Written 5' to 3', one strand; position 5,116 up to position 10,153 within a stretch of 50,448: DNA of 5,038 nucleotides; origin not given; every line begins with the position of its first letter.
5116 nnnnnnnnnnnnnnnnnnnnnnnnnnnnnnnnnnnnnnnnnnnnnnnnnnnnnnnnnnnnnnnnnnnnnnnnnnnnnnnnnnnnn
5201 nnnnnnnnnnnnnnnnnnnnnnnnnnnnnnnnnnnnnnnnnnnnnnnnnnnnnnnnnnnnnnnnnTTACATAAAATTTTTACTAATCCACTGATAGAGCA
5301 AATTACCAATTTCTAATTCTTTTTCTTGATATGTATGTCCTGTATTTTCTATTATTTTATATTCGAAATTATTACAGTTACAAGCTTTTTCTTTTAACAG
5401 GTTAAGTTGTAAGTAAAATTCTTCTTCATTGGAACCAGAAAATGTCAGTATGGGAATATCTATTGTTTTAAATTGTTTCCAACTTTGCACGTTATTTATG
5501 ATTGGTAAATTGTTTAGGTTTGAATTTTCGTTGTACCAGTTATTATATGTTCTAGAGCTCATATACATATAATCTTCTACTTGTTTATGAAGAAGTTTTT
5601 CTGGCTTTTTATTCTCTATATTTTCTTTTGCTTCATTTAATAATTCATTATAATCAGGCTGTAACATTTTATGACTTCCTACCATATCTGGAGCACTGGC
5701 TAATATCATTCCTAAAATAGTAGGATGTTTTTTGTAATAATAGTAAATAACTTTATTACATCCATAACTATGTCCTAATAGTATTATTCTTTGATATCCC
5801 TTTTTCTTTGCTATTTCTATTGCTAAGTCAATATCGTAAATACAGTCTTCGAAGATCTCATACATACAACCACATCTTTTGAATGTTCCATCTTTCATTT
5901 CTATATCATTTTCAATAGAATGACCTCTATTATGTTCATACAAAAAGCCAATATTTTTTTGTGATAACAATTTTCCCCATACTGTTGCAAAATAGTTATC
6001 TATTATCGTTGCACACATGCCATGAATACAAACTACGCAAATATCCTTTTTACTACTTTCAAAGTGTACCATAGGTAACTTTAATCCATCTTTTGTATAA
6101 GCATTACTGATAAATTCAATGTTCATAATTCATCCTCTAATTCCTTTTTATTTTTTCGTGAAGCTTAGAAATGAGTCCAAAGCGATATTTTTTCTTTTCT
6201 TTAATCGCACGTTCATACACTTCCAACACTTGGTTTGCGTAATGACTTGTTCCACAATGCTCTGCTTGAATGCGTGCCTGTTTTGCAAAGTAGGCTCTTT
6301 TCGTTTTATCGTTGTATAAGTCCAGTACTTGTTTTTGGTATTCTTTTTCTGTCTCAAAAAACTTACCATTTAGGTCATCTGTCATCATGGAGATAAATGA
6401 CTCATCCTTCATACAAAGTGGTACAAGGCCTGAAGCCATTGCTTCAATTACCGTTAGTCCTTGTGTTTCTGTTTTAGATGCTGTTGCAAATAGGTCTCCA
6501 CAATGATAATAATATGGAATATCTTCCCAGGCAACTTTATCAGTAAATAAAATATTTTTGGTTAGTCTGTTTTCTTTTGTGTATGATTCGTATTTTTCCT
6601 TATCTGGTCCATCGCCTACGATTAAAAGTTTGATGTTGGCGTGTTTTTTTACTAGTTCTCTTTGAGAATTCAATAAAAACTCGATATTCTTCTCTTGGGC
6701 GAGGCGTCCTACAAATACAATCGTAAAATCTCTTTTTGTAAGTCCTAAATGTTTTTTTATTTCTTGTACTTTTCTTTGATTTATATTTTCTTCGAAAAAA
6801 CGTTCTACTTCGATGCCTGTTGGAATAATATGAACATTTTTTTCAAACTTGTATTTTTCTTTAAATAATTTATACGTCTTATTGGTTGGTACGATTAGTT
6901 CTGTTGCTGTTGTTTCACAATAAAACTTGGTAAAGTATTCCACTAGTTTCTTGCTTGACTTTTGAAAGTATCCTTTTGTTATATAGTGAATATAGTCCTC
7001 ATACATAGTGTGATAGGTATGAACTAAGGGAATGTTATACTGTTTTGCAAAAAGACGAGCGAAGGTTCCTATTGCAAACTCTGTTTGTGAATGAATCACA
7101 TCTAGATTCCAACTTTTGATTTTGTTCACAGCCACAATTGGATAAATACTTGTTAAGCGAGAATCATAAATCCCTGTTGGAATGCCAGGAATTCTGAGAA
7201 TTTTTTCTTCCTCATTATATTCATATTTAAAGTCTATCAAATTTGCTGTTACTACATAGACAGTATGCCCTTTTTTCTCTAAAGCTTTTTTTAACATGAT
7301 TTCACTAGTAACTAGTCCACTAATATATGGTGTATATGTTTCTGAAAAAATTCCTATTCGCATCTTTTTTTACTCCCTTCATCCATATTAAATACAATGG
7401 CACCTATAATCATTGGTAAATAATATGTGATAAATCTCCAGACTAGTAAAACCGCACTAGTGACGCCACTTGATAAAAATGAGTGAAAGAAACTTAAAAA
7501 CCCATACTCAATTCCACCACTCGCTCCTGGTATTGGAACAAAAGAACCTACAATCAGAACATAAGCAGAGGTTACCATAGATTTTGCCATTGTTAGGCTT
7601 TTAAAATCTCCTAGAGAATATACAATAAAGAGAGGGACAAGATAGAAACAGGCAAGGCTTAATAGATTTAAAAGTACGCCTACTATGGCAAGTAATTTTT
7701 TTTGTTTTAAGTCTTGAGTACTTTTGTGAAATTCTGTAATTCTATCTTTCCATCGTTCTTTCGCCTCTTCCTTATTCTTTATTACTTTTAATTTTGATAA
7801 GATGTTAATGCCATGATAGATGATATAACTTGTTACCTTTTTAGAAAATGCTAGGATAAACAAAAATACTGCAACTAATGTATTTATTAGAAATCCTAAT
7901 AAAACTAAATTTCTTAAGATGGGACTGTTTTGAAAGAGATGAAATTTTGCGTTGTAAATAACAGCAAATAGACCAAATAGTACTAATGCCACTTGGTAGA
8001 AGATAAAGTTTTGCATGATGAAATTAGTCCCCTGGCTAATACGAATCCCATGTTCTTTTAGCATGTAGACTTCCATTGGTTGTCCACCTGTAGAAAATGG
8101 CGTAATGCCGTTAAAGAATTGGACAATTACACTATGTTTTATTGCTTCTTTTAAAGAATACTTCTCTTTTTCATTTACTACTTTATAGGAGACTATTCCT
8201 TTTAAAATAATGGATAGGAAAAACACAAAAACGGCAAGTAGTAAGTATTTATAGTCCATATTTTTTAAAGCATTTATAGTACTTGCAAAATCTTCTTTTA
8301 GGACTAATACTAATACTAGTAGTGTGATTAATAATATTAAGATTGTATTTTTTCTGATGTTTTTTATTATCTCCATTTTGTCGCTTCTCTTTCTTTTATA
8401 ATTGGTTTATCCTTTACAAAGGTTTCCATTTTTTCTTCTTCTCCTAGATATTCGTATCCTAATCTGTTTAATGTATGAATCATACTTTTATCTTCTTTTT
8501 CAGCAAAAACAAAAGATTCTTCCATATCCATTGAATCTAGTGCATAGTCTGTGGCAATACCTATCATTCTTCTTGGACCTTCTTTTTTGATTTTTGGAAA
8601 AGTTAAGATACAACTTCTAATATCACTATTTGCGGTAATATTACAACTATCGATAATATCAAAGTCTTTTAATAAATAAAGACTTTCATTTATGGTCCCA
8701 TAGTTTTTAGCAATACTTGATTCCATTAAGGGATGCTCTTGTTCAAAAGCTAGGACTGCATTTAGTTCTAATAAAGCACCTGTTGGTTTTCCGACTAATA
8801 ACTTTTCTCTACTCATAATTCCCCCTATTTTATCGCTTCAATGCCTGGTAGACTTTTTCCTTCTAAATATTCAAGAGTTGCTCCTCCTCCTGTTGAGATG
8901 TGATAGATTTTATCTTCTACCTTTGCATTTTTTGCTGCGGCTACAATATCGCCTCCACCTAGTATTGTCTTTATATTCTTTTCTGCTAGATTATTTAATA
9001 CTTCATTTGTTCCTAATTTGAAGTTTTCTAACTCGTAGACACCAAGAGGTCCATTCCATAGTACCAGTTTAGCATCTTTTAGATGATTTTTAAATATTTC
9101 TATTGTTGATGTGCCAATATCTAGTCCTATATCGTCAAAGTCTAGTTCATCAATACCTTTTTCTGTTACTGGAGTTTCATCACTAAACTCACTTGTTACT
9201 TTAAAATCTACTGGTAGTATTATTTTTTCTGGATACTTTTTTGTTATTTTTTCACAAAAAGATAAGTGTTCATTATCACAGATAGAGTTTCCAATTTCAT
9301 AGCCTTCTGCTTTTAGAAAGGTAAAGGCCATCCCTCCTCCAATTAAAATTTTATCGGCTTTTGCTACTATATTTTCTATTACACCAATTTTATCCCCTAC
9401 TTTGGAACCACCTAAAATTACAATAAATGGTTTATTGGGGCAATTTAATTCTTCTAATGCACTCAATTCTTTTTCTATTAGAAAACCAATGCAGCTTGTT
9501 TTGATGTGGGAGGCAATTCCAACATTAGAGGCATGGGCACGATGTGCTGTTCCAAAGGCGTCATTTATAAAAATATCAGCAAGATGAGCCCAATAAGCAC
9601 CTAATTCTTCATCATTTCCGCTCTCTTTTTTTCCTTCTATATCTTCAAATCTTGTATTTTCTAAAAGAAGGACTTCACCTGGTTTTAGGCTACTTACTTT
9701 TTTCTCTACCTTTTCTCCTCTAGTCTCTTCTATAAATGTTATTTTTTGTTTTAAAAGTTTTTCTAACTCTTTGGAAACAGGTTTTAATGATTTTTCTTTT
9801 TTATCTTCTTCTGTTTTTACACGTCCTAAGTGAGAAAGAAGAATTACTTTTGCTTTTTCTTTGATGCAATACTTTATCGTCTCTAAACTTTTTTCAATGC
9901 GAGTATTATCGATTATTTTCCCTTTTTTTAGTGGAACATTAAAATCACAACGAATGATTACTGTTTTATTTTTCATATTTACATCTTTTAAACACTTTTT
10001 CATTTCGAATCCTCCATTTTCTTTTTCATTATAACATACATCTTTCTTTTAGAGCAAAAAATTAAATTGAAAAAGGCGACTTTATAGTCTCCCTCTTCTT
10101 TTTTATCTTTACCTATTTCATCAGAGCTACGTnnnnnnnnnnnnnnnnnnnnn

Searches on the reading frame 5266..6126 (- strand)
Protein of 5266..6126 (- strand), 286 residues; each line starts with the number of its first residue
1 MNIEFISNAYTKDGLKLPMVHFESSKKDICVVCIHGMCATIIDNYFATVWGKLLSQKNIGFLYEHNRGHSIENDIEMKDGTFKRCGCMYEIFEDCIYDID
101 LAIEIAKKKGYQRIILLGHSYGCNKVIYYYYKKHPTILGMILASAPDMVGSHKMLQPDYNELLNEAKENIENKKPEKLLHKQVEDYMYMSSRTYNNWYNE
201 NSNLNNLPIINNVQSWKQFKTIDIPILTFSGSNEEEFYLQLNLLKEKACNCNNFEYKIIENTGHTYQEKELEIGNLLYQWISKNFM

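Call 65: search_protein_families(library=pfam, proteins=[window:5266-6126:-], max_evalue=0.00001)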
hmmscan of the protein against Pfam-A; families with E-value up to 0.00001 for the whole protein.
window:5266-6126:- (286 aa): 3 families
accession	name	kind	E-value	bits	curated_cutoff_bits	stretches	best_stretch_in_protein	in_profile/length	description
PF12146.15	Hydrolase_4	-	4.6e-08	33.1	27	1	28-202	4-162/239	Serine aminopeptidase, S33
PF08538.16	DUF1749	-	1.7e-07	31.1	24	1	103-191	91-191/299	Protein of unknown function (DUF1749)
PF00561.26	Abhydrolase_1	-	1.8e-06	28.2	25.8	0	91-266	51-240/245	alpha/beta hydrolase fold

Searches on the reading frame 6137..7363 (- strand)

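Call 65: search_protein_families(library=pfam, proteins=[window:6137-7363:-], max_evalue=0.00001)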
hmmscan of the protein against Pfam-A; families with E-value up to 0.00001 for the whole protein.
window:6137-7363:- (408 aa): 4 families
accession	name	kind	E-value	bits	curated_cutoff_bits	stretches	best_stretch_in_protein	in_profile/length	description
PF00534.26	Glycos_transf_1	-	7.5e-31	107.4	26.4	1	200-364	3-170/172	Glycosyl transferases group 1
PF13439.12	Glyco_transf_4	-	8.4e-26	91.4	28.5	1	15-188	2-170/170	Glycosyltransferase Family 4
PF13692.12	Glyco_trans_1_4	-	2.5e-23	83.4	27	1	213-352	2-142/142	Glycosyl transferases group 1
PF13579.12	Glyco_trans_4_4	-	1.5e-07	32.4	29.7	1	24-183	10-158/158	Glycosyl transferase 4-like domain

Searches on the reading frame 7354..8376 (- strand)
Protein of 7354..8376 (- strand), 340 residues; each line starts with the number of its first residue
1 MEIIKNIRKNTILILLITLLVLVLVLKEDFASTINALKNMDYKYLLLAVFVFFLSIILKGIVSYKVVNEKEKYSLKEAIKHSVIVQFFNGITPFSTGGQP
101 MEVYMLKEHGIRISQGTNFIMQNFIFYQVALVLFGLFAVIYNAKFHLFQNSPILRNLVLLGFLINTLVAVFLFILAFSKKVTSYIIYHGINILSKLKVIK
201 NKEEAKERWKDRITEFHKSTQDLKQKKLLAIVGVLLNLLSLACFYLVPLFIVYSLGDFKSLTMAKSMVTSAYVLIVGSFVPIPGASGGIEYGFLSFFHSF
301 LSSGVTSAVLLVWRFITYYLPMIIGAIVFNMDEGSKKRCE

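Call 65: search_protein_families(library=pfam, proteins=[window:7354-8376:-], max_evalue=0.00001)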
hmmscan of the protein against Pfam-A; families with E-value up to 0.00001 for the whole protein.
window:7354-8376:- (340 aa): 1 family
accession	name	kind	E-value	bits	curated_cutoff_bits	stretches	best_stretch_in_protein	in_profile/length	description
PF03706.18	LPG_synthase_TM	-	4.4e-40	138.4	33.4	1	14-325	5-302/302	Lysylphosphatidylglycerol synthase TM region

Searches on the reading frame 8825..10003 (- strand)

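Call 65: search_protein_families(library=pfam, proteins=[window:8825-10003:-], max_evalue=0.00001)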
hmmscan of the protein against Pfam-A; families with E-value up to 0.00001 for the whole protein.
window:8825-10003:- (392 aa): 1 family
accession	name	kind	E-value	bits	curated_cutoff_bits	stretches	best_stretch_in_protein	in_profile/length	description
PF00162.24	PGK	-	1.6e-142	475.4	27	1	5-383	1-379/379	Phosphoglycerate kinase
